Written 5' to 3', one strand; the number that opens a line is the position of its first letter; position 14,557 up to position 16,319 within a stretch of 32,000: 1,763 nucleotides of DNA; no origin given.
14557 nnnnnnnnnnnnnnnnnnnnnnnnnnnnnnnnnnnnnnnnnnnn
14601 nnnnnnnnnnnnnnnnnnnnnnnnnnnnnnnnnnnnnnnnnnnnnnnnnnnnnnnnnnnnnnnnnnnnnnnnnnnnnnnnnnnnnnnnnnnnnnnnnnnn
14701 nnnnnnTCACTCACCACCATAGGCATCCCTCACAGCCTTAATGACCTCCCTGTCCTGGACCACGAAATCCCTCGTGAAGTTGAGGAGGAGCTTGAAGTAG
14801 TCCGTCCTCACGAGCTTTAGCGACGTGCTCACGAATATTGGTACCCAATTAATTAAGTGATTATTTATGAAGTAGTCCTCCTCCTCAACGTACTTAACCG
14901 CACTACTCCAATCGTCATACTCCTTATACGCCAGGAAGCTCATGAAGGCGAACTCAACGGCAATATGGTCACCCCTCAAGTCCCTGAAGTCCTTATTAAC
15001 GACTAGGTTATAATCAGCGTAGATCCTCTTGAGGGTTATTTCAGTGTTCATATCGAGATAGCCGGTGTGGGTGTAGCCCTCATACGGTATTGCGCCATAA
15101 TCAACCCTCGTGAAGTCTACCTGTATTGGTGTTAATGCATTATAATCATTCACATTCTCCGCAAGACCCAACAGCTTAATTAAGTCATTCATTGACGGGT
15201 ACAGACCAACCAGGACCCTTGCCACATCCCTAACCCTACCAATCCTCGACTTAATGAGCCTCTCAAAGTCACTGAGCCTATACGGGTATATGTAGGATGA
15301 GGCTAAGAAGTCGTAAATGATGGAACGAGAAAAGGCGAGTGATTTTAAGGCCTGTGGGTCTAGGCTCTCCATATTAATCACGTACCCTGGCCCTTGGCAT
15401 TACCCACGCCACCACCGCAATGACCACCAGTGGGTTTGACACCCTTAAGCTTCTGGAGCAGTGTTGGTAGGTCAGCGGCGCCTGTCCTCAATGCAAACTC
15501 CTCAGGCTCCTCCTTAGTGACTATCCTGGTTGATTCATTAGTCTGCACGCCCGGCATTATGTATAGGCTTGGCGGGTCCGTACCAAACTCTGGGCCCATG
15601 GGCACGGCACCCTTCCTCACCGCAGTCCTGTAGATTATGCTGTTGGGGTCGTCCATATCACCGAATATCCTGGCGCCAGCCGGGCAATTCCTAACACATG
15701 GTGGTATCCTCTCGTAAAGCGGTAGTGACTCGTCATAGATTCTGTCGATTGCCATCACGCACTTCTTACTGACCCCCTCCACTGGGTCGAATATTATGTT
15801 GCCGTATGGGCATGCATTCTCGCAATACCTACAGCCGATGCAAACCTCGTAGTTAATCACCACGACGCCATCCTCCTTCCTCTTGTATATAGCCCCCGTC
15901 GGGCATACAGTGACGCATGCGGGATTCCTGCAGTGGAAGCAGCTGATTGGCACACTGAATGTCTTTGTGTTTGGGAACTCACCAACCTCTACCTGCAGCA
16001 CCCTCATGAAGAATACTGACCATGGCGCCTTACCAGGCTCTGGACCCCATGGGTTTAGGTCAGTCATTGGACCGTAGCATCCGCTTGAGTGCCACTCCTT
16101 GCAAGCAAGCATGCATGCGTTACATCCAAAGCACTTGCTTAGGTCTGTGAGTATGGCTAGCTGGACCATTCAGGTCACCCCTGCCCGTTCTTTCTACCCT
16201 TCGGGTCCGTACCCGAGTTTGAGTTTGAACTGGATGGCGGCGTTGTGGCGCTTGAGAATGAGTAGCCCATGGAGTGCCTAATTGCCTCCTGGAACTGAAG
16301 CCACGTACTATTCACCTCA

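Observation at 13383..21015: Five-gene, translationally coupled molybdoenzyme operon with Sre-like accessory genes and no assignable substrate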

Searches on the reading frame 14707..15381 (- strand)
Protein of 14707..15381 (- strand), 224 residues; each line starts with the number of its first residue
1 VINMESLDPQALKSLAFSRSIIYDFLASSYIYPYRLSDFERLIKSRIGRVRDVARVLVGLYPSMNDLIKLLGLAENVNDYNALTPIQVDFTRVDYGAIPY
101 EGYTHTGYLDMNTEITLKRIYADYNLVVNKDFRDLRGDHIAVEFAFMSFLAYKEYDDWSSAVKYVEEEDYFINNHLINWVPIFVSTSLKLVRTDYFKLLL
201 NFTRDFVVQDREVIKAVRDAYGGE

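Call 5: search_protein_families(library=pfam, proteins=[window:14707-15381:-], max_evalue=0.01)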
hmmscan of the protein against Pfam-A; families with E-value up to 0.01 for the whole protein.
window:14707-15381:- (224 aa): 1 family
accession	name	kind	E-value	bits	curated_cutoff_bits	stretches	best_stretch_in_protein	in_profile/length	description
PF02613.20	Nitrate_red_del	-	4.3e-12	46.7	22.2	1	81-184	23-135/136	Nitrate reductase delta subunit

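Call 6: search_protein_families(library=ncbifam, proteins=[window:14707-15381:-], max_evalue=0.01)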
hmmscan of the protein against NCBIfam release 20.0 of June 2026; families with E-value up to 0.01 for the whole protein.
window:14707-15381:- (224 aa): 3 families
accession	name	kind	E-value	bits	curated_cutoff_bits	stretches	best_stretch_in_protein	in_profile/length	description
NF003442.0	PRK04976.1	equivalog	8.9e-11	42.1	132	1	95-213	91-207/211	molecular chaperone TorD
TIGR03482.1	DMSO_red_II_cha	subfamily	1e-10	42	152.3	1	116-216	92-194/197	DMSO reductase family type II enzyme chaperone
NF042981.1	EthbenzDh_ebdD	equivalog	1.6e-07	31.2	360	1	10-217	10-218/222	ethylbenzene dehydrogenase subunit delta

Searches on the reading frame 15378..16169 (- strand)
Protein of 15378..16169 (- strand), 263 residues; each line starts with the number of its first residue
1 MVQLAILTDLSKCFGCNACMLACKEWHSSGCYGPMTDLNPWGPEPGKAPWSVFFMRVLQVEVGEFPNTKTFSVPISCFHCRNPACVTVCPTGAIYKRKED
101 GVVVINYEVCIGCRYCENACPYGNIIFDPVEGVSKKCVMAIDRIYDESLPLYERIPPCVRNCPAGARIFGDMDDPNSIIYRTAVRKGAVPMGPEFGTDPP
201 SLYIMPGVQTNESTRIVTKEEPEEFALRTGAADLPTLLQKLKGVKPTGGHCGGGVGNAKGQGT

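Call 5: search_protein_families(library=pfam, proteins=[window:15378-16169:-], max_evalue=0.01)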
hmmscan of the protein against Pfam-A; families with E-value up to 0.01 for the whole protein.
window:15378-16169:- (263 aa): 13 families
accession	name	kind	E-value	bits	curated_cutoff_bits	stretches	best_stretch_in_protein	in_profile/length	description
PF13247.11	Fer4_11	-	5.6e-21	75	26.2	1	71-171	4-99/100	4Fe-4S dicluster domain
PF12838.12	Fer4_7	-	2.6e-17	63.5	27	3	76-123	1-51/52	4Fe-4S dicluster domain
PF00037.32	Fer4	-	6.3e-13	48.4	21.1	1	103-125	1-23/24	4Fe-4S binding domain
PF13237.11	Fer4_10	-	2.2e-12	47.1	25.5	1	74-121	6-53/53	4Fe-4S dicluster domain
PF12837.12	Fer4_6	-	5.1e-11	42.4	25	1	102-125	1-24/24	4Fe-4S binding domain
PF12797.12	Fer4_2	-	7e-11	41.8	24.5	2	102-122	2-22/22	4Fe-4S binding domain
PF13187.11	Fer4_9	-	3.9e-09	36.8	27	3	77-123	2-50/52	4Fe-4S dicluster domain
PF13484.11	Fer4_16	-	1.9e-07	32.2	30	0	110-138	2-30/66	4Fe-4S double cluster binding domain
PF12800.12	Fer4_4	-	1.3e-05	25.5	24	1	108-123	2-17/17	4Fe-4S binding domain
PF13534.11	Fer4_17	-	0.00017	22.5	22.2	0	110-125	2-17/61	4Fe-4S dicluster domain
PF25160.1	LdpA_Fe-S-bd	-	0.00021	21.4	27.6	1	79-125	4-43/49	LdpA Fe-S cluster-binding domain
PF12798.12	Fer4_3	-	0.00024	22.1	27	0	110-123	1-14/15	4Fe-4S binding domain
PF14697.11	Fer4_21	-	0.00041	20.9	35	1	76-125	7-56/59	4Fe-4S dicluster domain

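Call 6: search_protein_families(library=ncbifam, proteins=[window:15378-16169:-], max_evalue=0.01)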
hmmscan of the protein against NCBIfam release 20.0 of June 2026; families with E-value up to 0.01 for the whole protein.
window:15378-16169:- (263 aa): 60 families (the best 25 are shown)
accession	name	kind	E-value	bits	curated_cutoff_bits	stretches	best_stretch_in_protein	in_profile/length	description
TIGR03478.1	DMSO_red_II_bet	subfamily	1.5e-42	145.7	480.7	2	62-208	116-257/321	DMSO reductase family type II enzyme, iron-sulfur subunit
NF042979.1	EthbenzDh_ebdB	equivalog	5.8e-36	124.1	740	2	62-206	138-277/354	ethylbenzene dehydrogenase subunit beta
TIGR03149.1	cyt_nit_nrfC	equivalog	2.8e-34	118.4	377.6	1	3-207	38-218/225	cytochrome c nitrite reductase Fe-S protein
NF045797.1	DsrO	equivalog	1e-33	116.7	200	1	59-204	85-234/235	sulfate reduction electron transfer complex DsrMKJOP subunit DsrO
TIGR02951.1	DMSO_dmsB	equivalog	3.4e-32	111.7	214.1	1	55-174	34-155/161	DMSO/selenate family reductase complex B subunit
NF041715.1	arsenate_red_ArrB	equivalog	1.1e-31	110.2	450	2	58-128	38-107/233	arsenate respiratory reductase iron-sulfur subunit ArrB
NF011569.0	PRK14993.1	equivalog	4.6e-29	101.6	416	1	52-204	73-222/244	tetrathionate reductase subunit TtrB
NF041782.1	mnquin_red_QrcC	equivalog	1.4e-26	93.7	400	2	6-128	3-119/239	menaquinone reductase iron-sulfur cluster-binding subunit QrcC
TIGR01582.1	FDH-beta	equivalog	7e-26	91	334.7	1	2-175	20-185/283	formate dehydrogenase subunit beta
NF008134.0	PRK10882.1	equivalog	5.9e-25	88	263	1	4-174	39-210/329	hydrogenase 2 operon protein HybA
TIGR01660.1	narH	equivalog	6.8e-23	80.8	524.05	1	62-145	168-251/492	nitrate reductase subunit beta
NF045715.1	sulf_resp_HmcB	equivalog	3.2e-20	72.4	420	1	5-174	38-200/307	sulfate respiration complex iron-sulfur protein HmcB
NF038355.1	FDH3_beta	equivalog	8.5e-20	71.5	240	1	49-139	29-115/180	formate dehydrogenase FDH3 subunit beta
NF007382.0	PRK09898.1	equivalog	2.5e-13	50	213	1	75-140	121-186/208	ferredoxin-like protein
NF009408.0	PRK12769.1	equivalog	6.4e-13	47.7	1003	1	6-166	5-141/659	formate-dependent uric acid utilization protein AegA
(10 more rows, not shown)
